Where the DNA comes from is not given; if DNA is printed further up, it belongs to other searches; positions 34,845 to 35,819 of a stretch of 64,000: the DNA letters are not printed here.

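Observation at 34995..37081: Pair of ~220-aa paralogs with WXG100-like N-termini bracketing ung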

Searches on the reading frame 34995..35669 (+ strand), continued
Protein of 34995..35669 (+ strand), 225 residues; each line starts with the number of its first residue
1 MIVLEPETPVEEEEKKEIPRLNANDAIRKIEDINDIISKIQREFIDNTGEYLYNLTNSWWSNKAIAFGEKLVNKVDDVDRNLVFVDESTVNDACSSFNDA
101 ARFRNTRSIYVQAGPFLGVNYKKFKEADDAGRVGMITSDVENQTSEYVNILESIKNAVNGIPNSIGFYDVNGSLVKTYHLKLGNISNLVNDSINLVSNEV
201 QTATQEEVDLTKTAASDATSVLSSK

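Call 48: find_related_loci(query=A5, collection=metagenome_contigs, flank=10000)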
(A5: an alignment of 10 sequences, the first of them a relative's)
Query A5 (224 aa) in metagenome_contigs; peptide patterns used: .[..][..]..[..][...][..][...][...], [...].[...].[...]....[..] (x = any residue, [..] = any of these).
206 stretches matched a pattern; 15 encode a relative of the query (tblastn E <= 1e-3); 15 distinct loci.
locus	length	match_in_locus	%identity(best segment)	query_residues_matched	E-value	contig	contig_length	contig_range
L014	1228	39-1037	100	1-224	9e-168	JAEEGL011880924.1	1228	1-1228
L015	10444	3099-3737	49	5-221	3e-59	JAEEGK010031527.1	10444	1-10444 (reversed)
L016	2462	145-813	41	3-222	2e-42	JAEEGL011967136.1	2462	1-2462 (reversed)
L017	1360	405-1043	37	3-222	4e-39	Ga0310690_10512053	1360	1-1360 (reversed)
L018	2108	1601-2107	40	3-168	5e-36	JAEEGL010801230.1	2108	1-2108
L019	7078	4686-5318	36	1-221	2e-35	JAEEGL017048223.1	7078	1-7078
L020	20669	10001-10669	35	4-223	3e-37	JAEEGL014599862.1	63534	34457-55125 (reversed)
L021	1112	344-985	28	5-221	3e-30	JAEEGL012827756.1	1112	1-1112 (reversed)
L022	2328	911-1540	33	4-221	9e-28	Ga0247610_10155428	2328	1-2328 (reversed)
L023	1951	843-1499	30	1-221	3e-27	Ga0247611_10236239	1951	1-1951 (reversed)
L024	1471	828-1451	32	3-222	1e-22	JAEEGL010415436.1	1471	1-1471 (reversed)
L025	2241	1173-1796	33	3-221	1e-20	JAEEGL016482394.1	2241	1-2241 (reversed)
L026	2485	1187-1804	28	5-222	1e-16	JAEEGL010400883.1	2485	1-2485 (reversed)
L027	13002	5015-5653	27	3-222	6e-15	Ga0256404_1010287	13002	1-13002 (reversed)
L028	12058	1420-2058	27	3-222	1e-14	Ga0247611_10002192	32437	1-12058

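Call 53: search_protein_families(library=pfam, proteins=[L010:10464-11345:-], max_evalue=0.1)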
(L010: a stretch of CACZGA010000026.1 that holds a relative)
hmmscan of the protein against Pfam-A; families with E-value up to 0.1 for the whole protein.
L010:10464-11345:- (293 aa): 21 families
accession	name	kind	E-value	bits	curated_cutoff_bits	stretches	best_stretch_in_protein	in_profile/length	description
PF01580.24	FtsK_SpoIIIE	-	3.7e-17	62.9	24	1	68-170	18-122/221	FtsK/SpoIIIE family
PF03193.22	RsgA_GTPase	-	8.1e-05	22.9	30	1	33-112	51-130/174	RsgA GTPase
PF12846.13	AAA_10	-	0.00022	20.8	27.5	1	85-196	19-129/362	AAA-like domain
PF00004.35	AAA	-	0.00027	21.8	21.2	1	91-216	1-112/131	ATPase family associated with various cellular activities (AAA)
PF04665.18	Pox_A32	-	0.00048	20.1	22.8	1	88-272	13-192/242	Poxvirus A32 protein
PF20703.3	nSTAND1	-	0.0005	20.2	27.1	1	87-236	32-185/379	Novel STAND NTPase 1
PF13191.12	AAA_16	-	0.00058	20.8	32.6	1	85-206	21-164/167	AAA ATPase domain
PF13401.12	AAA_22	-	0.0011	19.8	27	1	90-211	7-121/130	AAA domain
PF05621.17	TniB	-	0.0014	18.5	22.4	1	82-200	29-148/189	Bacterial TniB protein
PF19044.6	P-loop_TraG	-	0.0016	17.6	25.8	1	84-159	25-97/413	TraG P-loop domain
PF00437.27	T2SSE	-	0.0019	17.4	24.9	1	85-127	139-177/370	Type II/IV secretion system protein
PF14532.12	Sigma54_activ_2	-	0.0025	18.5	25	1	181-223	76-118/138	Sigma-54 interaction domain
PF25201.1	nSTAND6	-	0.0059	17.1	27.7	1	84-198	14-128/148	Novel STAND NTPase 6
PF25199.1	nSTAND_NTPase5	-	0.023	15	34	0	86-211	39-131/145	Novel STAND NTPase 5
PF00005.33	ABC_tran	-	0.053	14.6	25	1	83-152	6-67/137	ABC transporter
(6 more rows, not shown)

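Call 56: search_protein_families(library=pfam, alignment_id=A3, max_evalue=10)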
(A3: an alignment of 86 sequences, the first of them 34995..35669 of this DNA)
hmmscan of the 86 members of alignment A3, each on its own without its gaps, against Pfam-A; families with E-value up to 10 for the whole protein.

A. member 1, window:34995-35669:+ (225 aa): 1 family
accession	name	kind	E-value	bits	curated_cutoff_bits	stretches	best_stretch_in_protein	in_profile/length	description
PF00030.24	Crystall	-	0.15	12.7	25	1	89-125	16-52/82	Beta/Gamma crystallin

B. families by the number of members that match (of 86 scanned): 152 families (the first 25 are shown)
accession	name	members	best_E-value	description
PF04513.17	Baculo_PEP_C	7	0.0004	Baculovirus polyhedron envelope protein, PEP, C terminus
PF07464.16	ApoLp-III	5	0.0023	Apolipophorin-III precursor (apoLp-III)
PF01442.23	Apolipoprotein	3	0.00024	Apolipoprotein A1/A4/E domain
PF10444.14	Nbl1_Borealin_N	3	0.0099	Nbl1 / Borealin N terminal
PF13708.11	DUF4942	2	0.0012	Domain of unknown function (DUF4942)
PF24611.2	Spectrin_Anc-1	2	0.028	Nuclear anchorage protein 1, spectrin-like repeat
PF18659.6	CelTOS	2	0.042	Cell-traversal protein for ookinetes and sporozoites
PF04108.17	ATG17_like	2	0.046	Autophagy protein ATG17-like domain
PF23742.1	VBS_C3G9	2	0.075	C3G9 VBS-like domain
PF25655.1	Phi6_P8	2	0.08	Phi6 bacteriophage P8 capsid protein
PF08066.17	PMC2NT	2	0.082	PMC2NT (NUC016) domain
PF18915.5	DUF5667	2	0.11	Domain of unknown function (DUF5667)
PF05267.17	DUF725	2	0.18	Protein of unknown function (DUF725)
PF00606.23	Glycoprotein_B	1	0.00031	Herpesvirus Glycoprotein B ectodomain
PF09731.14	Mitofilin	1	0.00038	Mitochondrial inner membrane protein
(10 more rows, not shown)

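Call 68: fold_search(model_id=the predicted structure, library=pdb)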
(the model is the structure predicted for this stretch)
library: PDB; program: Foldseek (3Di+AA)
matches with E <= 10: 532; with E <= 0.001: 0
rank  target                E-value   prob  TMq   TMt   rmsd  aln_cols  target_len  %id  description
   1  3iq1_B                1.2e-02  0.63  0.23  0.28   9.5       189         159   10  Crystal structure of DPS protein from Vibrio cholerae O1, a member of a broad superfamily of ferritin-like diiron-carb (released 2009-09-08)
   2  3iq1_A                2.1e-02  0.60  0.24  0.30   9.7       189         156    7  Crystal structure of DPS protein from Vibrio cholerae O1, a member of a broad superfamily of ferritin-like diiron-carb (released 2009-09-08)
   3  3iq1_C                2.5e-02  0.75  0.28  0.35   9.5       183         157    6  Crystal structure of DPS protein from Vibrio cholerae O1, a member of a broad superfamily of ferritin-like diiron-carb (released 2009-09-08)
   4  9iig_M                2.8e-02  0.38  0.19  0.25  10.4       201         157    9  Cryo-EM structure of hetero-bacterioferritin SoBfr12 from Shewanella oneidensis (released 2025-04-30)
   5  8ff9_A                4.8e-02  0.44  0.22  0.29  11.7       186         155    8  Crystal structure of Apo Dps protein (PA0962) from Pseudomonas aeruginosa (orthorhombic form) (released 2023-03-08)
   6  8w8z_A                6.0e-02  0.51  0.24  0.32   9.6       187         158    8  Escherichia coli ferritin mutant-M52H (released 2024-09-04)
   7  8ff9_L                6.4e-02  0.41  0.26  0.32  13.5       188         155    8  Crystal structure of Apo Dps protein (PA0962) from Pseudomonas aeruginosa (orthorhombic form) (released 2023-03-08)
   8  5d8s_D                6.8e-02  0.66  0.28  0.37  10.1       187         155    7  2.55A resolution structure of BfrB (E85A) from Pseudomonas aeruginosa (released 2015-09-23)
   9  4to9_B                7.2e-02  0.41  0.23  0.31  10.0       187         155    8  2.0A resolution structure of BfrB (N148L) from Pseudomonas aeruginosa (released 2015-02-11)
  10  3af9                  7.2e-02  0.41  0.22  0.27  12.9       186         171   11  Crystal Structure of Pd(allyl)/apo-C48AFr (released 2010-08-11)
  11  2z5q                  7.2e-02  0.38  0.21  0.27  13.9       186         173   12  Apo-Fr with intermediate content of Pd ion (released 2008-07-29)
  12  4a25_A                8.1e-02  0.66  0.29  0.36   9.4       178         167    7  X-ray structure Dps from Kineococcus radiotolerans in complex with Mn (II) ions. (released 2012-10-03)
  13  1bcf_A                8.1e-02  0.57  0.28  0.36   9.9       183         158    9  THE STRUCTURE OF A UNIQUE, TWO-FOLD SYMMETRIC, HAEM-BINDING SITE (released 1994-12-20)
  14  4xks_A                8.1e-02  0.54  0.27  0.35  10.0       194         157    8  E. coli BFR variant Y45F (released 2015-12-16)
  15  1sof_A                8.1e-02  0.47  0.25  0.34   9.8       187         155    8  Crystal structure of the azotobacter vinelandii bacterioferritin at 2.6 A resolution (released 2005-04-05)
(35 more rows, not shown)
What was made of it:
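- Foldseek finds nothing significant (best E=0.012, TM 0.2-0.3, call 68). Sequence identity to those hits is 3-11%, and Foldseek E>=0.012 with TM 0.2-0.3 (call 68).
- Tried and rejected: Foldseek against PDB was non-significant (call 68).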

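Call 69: list_cluster_members(proteins=[P0010, P0012, P0014, P0016, P0018, P0020, P0029, P0034, P0052, P0092])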
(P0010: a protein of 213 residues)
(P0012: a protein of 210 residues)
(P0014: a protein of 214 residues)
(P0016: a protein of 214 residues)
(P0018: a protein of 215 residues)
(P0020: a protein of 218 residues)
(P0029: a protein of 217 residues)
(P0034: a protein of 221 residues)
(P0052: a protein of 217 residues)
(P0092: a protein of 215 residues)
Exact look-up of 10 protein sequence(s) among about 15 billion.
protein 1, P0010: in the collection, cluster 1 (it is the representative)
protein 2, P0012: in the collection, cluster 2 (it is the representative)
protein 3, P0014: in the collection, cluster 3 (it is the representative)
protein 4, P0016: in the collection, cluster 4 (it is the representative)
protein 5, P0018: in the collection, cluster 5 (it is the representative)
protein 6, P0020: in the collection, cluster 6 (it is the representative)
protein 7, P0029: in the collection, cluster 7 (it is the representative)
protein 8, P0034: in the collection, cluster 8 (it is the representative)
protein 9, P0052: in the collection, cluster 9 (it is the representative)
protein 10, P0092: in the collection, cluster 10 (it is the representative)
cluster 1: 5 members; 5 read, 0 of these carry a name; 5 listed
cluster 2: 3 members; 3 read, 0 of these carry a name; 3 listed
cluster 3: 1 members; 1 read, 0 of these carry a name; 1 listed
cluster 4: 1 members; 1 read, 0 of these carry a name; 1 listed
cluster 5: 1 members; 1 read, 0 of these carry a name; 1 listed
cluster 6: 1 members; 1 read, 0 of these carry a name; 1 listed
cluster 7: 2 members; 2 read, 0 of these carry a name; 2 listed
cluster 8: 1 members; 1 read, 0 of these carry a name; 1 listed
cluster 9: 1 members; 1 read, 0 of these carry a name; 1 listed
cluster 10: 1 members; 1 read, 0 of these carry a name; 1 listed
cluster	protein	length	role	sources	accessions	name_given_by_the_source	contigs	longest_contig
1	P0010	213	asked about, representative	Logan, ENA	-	-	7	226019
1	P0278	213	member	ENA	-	-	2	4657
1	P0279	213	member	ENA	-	-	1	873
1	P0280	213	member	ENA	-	-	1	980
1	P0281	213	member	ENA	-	-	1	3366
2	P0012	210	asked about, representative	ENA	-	-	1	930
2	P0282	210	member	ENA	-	-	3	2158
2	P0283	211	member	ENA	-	-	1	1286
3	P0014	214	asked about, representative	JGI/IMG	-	-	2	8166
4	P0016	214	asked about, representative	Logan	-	-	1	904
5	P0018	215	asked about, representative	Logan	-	-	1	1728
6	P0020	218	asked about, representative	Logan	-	-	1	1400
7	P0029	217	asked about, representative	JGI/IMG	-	-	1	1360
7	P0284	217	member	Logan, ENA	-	-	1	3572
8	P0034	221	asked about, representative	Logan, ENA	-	-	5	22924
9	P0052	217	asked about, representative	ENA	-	-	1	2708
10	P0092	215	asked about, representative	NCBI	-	-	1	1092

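Call 70: find_encoding_contigs(protein=P0010, flank=10000, max_places=2)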
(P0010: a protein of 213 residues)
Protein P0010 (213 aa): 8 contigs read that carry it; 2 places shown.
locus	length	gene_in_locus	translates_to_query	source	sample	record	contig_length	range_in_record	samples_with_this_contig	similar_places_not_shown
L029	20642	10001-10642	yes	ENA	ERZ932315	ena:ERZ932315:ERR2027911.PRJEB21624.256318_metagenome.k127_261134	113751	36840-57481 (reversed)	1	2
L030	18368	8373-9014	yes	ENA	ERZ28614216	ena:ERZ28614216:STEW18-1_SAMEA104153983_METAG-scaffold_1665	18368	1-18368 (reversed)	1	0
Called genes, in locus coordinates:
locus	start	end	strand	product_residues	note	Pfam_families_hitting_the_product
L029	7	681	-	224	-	-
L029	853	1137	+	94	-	PF01250:Ribosomal_S6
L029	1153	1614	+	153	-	PF00436:SSB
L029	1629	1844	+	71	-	PF01084:Ribosomal_S18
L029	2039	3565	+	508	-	PF14284:PcfJ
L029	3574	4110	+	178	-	PF01661:Macro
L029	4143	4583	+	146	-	PF01281:Ribosomal_L9_N, PF03948:Ribosomal_L9_C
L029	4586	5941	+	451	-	PF00772:DnaB, PF13481:AAA_25, PF03796:DnaB_C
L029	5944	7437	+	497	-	PF01476:LysM (weak), PF07501:G5, PF01551:Peptidase_M23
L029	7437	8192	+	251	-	PF00753:Lactamase_B, PF23023:Anti-Pycsar_Apyc1, PF13483:Lactamase_B_3, PF12706:Lactamase_B_2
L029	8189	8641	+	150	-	PF02590:SPOUT_MTase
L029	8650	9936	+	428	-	PF01235:Na_Ala_symp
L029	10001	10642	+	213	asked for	-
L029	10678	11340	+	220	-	PF03167:UDG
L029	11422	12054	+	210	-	-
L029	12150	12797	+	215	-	-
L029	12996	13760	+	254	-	PF01145:Band_7, PF13421:Band_7_1 (weak)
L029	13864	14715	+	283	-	-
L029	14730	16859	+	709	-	-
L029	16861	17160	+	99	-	-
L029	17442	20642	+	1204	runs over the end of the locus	PF04563:RNA_pol_Rpb2_1, PF04561:RNA_pol_Rpb2_2, PF04565:RNA_pol_Rpb2_3, PF10385:RNA_pol_Rpb2_45, PF00562:RNA_pol_Rpb2_6, PF04560:RNA_pol_Rpb2_7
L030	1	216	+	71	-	PF01084:Ribosomal_S18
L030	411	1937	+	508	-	PF14284:PcfJ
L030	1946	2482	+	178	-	PF01661:Macro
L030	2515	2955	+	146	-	PF01281:Ribosomal_L9_N, PF03948:Ribosomal_L9_C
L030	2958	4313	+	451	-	PF00772:DnaB, PF13481:AAA_25, PF03796:DnaB_C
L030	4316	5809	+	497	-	PF01476:LysM (weak), PF07501:G5, PF01551:Peptidase_M23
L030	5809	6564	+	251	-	PF00753:Lactamase_B, PF23023:Anti-Pycsar_Apyc1, PF13483:Lactamase_B_3, PF12706:Lactamase_B_2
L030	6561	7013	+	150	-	PF02590:SPOUT_MTase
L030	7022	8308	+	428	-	PF01235:Na_Ala_symp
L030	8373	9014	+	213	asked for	-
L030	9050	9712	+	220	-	PF03167:UDG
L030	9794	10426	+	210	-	-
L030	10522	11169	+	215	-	-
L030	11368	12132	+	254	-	PF01145:Band_7, PF13421:Band_7_1 (weak)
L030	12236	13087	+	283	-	-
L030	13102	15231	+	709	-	-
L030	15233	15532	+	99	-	-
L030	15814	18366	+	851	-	?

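Call 71: find_encoding_contigs(protein=P0034, flank=10000, max_places=2)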
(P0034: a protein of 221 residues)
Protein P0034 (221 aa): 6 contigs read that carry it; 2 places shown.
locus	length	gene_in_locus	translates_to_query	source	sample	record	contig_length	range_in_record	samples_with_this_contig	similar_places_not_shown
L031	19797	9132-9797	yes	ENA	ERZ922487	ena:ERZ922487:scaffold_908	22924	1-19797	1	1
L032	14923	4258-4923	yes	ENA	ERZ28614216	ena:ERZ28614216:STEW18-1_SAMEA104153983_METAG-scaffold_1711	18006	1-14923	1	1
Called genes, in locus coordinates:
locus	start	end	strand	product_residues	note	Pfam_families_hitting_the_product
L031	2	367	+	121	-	?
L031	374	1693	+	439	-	PF13203:DUF2201_N, PF09967:DUF2201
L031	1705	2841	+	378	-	-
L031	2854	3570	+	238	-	-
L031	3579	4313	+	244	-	-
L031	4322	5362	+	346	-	-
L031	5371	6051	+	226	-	-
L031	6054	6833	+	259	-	-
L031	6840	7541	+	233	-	-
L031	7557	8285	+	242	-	-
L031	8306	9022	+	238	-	PF01479:S4, PF00849:PseudoU_synth_2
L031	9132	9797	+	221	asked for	-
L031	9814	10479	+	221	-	-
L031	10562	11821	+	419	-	PF05697:Trigger_N, PF00254:FKBP_C, PF05698:Trigger_C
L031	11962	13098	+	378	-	-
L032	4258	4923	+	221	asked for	-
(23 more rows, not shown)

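Call 84: search_protein_families(library=padloc, proteins=[window:34995-35669:+, P0045, P0010], max_evalue=0.01)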
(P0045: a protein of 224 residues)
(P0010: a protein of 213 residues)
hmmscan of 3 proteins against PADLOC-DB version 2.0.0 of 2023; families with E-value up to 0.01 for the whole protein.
window:34995-35669:+ (225 aa): 0 families

P0045 (224 aa): 0 families

P0010 (213 aa): 0 families

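Call 85: search_protein_families(library=phrogs, proteins=[window:34995-35669:+, P0010], max_evalue=0.01)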
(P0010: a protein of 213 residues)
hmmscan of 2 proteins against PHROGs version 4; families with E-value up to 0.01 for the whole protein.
window:34995-35669:+ (225 aa): 0 families

P0010 (213 aa): 0 families

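Call 87: search_protein_families(library=pfam, proteins=[P0060, P0141, P0058, P0047, P0065, P0068, P0088, P0114], max_evalue=0.01)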
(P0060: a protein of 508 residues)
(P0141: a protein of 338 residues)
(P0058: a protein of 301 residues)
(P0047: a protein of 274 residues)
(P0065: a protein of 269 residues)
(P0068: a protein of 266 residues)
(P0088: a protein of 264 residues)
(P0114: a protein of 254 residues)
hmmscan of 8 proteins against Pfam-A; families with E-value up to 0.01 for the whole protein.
P0060 (508 aa): 0 families

P0141 (338 aa): 0 families

P0058 (301 aa): 1 family
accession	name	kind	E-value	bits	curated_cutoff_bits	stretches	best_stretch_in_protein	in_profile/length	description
PF23067.1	MG280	-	0.0086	16.1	27.4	0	125-225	70-168/259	Uncharacterised protein MG280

P0047 (274 aa): 0 families

P0065 (269 aa): 0 families

P0068 (266 aa): 0 families

P0088 (264 aa): 0 families

P0114 (254 aa): 0 families
